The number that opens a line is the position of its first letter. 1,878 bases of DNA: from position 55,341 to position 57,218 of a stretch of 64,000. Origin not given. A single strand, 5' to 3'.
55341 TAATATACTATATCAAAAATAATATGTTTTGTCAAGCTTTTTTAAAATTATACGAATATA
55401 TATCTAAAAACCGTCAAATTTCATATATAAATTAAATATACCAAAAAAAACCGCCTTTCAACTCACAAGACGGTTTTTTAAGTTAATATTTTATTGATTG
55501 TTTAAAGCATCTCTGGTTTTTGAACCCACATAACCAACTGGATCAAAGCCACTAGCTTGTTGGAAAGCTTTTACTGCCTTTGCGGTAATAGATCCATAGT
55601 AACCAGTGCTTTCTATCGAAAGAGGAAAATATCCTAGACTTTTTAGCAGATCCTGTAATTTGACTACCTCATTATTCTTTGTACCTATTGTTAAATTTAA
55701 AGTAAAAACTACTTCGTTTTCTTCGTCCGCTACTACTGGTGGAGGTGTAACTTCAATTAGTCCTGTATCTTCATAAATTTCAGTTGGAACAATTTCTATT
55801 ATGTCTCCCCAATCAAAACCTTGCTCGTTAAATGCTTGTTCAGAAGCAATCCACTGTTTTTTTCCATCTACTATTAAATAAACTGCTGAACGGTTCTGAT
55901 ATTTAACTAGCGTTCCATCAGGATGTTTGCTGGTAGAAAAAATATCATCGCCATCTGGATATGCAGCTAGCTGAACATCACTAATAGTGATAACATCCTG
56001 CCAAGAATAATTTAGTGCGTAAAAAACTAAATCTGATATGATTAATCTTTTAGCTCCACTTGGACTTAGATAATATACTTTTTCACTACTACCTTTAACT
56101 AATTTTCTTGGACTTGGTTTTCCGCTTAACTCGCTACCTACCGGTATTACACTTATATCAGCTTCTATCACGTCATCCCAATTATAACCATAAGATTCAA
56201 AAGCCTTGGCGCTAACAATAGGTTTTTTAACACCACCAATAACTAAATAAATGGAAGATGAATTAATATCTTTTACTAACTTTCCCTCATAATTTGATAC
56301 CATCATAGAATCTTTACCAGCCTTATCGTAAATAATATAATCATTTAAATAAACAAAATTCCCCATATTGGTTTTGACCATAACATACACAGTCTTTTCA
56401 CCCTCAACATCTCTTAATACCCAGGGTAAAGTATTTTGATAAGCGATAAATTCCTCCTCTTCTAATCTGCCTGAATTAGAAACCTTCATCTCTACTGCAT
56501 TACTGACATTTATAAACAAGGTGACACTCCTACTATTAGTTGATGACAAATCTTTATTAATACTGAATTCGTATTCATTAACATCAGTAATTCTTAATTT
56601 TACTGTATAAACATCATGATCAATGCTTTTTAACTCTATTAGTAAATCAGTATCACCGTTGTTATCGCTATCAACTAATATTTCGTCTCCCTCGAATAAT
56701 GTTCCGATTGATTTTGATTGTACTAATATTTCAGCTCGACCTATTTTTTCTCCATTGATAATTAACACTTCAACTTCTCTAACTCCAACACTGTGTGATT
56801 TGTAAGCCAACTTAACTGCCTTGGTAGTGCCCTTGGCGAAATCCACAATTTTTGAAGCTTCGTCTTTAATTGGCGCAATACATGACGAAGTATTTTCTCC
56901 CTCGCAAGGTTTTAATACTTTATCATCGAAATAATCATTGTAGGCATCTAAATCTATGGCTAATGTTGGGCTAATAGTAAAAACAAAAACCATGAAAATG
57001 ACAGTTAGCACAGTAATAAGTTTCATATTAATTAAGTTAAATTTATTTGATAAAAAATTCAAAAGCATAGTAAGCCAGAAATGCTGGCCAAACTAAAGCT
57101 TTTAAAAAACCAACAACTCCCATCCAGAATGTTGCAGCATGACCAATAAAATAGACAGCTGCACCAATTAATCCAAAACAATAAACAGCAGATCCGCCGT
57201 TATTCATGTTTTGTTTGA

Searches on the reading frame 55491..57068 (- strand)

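Call 16: search_protein_families(library=pfam, proteins=[window:55491-57068:-], max_evalue=0.00001)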
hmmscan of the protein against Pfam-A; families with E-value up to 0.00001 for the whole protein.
window:55491-57068:- (525 aa): 1 family
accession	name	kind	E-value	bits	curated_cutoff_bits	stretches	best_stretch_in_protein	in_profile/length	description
PF01471.23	PG_binding_1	-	2.5e-14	53.6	23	1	465-522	2-57/57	Putative peptidoglycan binding domain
